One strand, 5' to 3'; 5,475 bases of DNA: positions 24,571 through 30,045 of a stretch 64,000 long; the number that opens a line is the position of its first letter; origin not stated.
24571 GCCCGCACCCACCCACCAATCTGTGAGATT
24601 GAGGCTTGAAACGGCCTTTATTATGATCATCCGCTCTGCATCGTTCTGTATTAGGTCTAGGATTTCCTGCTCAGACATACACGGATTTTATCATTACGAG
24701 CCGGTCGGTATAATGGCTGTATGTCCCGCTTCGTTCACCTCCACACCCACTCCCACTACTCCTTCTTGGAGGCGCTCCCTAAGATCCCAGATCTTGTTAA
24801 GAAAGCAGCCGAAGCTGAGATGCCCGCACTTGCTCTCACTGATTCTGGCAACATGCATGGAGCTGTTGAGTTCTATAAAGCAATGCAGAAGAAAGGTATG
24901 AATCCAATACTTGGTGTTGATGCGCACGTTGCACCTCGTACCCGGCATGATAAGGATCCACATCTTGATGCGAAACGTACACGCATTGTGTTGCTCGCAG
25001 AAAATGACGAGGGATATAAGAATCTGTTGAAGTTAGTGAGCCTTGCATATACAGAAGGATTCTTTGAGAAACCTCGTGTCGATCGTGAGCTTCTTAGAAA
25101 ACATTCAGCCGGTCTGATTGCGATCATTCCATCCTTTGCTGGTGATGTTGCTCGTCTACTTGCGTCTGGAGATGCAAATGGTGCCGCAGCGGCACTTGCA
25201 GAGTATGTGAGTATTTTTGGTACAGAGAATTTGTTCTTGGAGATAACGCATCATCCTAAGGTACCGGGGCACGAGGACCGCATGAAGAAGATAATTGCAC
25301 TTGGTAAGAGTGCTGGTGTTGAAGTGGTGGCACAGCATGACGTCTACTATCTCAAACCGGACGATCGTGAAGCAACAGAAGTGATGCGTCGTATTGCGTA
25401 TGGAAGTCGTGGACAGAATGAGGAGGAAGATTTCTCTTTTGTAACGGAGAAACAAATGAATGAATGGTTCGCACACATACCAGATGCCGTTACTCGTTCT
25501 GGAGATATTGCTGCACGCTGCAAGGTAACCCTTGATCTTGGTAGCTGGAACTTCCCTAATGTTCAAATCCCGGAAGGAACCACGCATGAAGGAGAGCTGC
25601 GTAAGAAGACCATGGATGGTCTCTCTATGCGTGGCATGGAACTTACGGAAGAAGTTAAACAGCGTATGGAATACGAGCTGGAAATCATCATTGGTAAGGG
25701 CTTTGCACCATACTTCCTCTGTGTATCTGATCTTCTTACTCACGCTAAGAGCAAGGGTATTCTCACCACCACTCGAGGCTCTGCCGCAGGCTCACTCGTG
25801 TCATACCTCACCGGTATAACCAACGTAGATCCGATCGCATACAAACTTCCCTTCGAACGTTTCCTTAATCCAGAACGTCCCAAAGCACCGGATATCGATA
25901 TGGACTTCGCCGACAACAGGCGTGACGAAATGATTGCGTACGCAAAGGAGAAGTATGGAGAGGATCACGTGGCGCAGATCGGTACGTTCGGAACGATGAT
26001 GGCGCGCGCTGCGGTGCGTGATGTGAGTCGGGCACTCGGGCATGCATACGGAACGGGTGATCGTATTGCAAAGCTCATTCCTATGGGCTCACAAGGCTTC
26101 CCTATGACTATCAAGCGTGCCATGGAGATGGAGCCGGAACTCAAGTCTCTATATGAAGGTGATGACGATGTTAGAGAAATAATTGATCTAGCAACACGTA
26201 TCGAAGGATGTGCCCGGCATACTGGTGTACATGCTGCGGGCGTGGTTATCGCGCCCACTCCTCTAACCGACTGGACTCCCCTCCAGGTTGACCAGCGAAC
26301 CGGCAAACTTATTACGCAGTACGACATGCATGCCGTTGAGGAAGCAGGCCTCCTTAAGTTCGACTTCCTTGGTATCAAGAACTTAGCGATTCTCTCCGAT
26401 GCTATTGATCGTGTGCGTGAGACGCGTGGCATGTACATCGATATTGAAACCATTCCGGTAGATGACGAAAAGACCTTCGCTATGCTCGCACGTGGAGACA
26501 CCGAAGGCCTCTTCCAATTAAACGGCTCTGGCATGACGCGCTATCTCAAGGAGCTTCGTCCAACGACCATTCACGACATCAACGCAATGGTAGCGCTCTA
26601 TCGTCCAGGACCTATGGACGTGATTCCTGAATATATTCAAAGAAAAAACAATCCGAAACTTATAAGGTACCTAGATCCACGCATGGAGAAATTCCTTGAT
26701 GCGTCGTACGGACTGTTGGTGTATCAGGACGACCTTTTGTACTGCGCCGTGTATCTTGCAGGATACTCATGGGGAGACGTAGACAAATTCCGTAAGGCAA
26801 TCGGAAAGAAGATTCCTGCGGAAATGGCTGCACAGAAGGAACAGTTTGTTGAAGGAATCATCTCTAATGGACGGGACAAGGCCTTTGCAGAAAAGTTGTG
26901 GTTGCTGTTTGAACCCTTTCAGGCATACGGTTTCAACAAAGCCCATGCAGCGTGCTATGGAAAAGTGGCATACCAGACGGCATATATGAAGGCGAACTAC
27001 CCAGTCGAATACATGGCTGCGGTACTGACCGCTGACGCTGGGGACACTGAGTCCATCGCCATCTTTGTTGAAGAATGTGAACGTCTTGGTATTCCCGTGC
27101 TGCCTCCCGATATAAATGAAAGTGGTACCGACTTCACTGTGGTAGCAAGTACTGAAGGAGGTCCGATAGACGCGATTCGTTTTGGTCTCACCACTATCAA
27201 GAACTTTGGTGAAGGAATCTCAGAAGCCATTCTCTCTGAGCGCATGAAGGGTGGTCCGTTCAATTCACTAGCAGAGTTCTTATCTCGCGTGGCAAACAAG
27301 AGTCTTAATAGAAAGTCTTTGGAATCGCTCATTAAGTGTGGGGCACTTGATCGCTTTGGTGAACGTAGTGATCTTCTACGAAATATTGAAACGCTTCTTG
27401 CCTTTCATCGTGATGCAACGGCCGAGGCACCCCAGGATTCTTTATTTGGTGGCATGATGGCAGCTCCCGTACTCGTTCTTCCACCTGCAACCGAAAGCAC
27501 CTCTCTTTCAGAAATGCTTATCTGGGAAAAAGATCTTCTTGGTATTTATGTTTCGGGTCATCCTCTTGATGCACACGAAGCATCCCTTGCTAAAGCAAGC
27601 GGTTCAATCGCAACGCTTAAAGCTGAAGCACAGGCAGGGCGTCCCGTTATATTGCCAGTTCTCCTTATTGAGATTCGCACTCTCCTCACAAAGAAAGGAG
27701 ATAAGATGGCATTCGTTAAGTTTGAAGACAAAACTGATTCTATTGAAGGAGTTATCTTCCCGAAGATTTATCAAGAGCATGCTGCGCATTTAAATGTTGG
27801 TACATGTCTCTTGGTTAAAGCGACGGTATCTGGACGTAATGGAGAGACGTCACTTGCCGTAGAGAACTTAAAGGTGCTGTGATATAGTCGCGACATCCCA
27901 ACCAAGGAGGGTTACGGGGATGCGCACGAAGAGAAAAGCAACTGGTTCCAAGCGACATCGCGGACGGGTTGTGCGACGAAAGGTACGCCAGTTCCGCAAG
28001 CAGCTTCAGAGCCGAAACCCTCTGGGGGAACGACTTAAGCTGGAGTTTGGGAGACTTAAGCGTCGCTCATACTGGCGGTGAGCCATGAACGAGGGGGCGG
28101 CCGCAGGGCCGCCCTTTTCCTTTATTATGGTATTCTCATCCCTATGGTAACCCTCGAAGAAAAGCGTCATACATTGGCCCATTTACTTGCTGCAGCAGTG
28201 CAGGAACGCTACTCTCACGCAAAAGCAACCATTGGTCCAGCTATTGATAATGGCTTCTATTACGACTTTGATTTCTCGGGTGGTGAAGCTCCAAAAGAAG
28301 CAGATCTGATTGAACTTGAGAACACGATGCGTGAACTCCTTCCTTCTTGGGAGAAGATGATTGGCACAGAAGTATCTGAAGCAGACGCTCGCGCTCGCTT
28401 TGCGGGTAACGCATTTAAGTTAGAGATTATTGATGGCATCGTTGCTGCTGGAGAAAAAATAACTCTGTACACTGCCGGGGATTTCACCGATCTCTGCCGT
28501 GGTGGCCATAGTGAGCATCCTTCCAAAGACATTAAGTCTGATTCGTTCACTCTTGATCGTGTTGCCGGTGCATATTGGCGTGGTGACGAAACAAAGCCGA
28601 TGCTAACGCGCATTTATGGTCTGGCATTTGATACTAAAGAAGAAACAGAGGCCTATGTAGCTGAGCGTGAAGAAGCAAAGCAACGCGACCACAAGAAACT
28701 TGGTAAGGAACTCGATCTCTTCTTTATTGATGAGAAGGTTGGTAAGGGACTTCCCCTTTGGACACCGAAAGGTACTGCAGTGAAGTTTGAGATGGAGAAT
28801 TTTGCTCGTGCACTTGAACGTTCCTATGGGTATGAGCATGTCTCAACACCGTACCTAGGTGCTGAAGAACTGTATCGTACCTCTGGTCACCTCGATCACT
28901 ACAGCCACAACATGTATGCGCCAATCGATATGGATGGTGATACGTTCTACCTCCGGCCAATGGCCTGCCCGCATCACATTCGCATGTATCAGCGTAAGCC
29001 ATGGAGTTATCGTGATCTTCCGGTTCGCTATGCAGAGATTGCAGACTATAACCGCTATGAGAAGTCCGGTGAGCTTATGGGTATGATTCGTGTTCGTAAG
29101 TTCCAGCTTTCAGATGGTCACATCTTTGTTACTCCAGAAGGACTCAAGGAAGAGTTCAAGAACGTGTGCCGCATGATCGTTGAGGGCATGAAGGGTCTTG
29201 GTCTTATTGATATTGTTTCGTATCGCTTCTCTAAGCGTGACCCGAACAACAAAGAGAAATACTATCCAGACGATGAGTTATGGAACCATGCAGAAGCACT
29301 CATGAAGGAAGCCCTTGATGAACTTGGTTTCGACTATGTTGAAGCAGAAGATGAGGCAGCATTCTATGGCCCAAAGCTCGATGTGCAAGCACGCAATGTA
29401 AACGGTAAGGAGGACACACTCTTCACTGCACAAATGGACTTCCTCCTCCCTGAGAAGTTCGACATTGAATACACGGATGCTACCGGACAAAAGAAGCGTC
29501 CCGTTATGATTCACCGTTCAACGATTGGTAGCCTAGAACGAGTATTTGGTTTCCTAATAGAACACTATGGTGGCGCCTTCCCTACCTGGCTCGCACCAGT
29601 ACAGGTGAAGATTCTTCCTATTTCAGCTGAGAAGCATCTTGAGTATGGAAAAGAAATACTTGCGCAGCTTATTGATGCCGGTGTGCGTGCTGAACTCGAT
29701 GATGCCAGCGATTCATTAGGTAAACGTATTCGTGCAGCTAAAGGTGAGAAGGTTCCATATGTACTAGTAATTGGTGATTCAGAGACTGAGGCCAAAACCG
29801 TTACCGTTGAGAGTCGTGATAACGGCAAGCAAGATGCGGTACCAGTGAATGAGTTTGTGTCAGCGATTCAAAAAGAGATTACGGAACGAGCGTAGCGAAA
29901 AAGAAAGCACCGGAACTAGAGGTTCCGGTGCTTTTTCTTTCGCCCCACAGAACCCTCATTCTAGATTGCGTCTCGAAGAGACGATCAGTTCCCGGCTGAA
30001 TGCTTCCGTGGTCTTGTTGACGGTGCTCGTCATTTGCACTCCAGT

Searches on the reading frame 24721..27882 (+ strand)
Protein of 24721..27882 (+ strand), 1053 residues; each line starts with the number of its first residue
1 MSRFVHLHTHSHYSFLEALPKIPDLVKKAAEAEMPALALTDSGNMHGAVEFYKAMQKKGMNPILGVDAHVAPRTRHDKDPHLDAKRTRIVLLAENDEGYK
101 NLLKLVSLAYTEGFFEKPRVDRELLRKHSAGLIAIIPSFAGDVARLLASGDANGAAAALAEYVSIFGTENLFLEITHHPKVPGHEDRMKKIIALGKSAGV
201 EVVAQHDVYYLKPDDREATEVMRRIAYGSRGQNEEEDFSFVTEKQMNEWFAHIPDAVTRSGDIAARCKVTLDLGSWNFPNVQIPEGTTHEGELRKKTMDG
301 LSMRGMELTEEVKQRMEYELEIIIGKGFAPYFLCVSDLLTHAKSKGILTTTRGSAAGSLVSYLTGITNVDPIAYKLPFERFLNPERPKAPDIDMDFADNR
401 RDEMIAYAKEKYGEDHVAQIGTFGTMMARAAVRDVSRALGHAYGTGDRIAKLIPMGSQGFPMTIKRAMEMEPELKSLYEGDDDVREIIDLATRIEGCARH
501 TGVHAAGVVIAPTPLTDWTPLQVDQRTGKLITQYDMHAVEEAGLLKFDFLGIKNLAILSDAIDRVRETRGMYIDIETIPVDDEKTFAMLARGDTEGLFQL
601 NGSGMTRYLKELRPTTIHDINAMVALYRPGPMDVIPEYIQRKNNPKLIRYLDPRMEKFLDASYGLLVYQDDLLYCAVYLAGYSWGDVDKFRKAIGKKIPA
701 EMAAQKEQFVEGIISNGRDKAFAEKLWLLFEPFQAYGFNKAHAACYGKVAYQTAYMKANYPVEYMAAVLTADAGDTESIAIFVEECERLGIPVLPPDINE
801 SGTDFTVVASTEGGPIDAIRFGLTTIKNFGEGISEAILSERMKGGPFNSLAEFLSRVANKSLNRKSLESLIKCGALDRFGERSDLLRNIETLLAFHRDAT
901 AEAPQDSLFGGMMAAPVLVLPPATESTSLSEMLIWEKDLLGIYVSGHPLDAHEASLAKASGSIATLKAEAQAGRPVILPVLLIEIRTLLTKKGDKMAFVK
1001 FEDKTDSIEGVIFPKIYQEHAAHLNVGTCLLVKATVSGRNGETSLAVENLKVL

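Call 99: search_protein_families(library=pfam, proteins=[window:24721-27882:+], max_evalue=0.001)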
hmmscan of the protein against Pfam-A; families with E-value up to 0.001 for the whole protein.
window:24721-27882:+ (1053 aa): 6 families
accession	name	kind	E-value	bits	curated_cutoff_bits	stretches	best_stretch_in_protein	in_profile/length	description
PF07733.18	DNA_pol3_alpha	-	4.7e-96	321.8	23.9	1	292-551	2-260/260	Bacterial DNA polymerase III alpha NTPase domain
PF02811.25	PHP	-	2.2e-49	168.3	26.4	1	6-178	1-164/164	PHP domain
PF17657.6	DNA_pol3_finger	-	3.9e-48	163.4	22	1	554-717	1-166/166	Bacterial DNA polymerase III alpha subunit finger domain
PF14579.12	HHH_6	-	2.9e-27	95.1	25.6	1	790-882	1-87/90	Helix-hairpin-helix motif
PF01336.31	tRNA_anti-codon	-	2.4e-10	40.6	27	1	986-1053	11-75/75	OB-fold nucleic acid binding domain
PF15072.12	HROB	-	3.6e-05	24.1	30.8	1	979-1033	4-57/85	Homologous recombination OB-fold protein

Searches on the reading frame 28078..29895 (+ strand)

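Call 99: search_protein_families(library=pfam, proteins=[window:28078-29895:+], max_evalue=0.001)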
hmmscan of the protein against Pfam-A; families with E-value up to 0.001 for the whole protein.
window:28078-29895:+ (605 aa): 4 families
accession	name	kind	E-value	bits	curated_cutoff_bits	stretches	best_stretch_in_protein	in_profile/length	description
PF00587.30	tRNA-synt_2b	-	6.8e-31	108.1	29.3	1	285-497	6-179/179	tRNA synthetase class II core domain (G, H, P, S and T)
PF03129.25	HGTP_anticodon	-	4.9e-24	84.7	21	1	509-599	1-93/94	Anticodon binding domain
PF12745.12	HGTP_anticodon2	-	3.8e-05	23.8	24.4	1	519-604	16-107/261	Anticodon binding domain of tRNAs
PF07973.19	tRNA_SAD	-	0.00064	20.1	24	0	128-180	1-44/44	Threonyl and Alanyl tRNA synthetase second additional domain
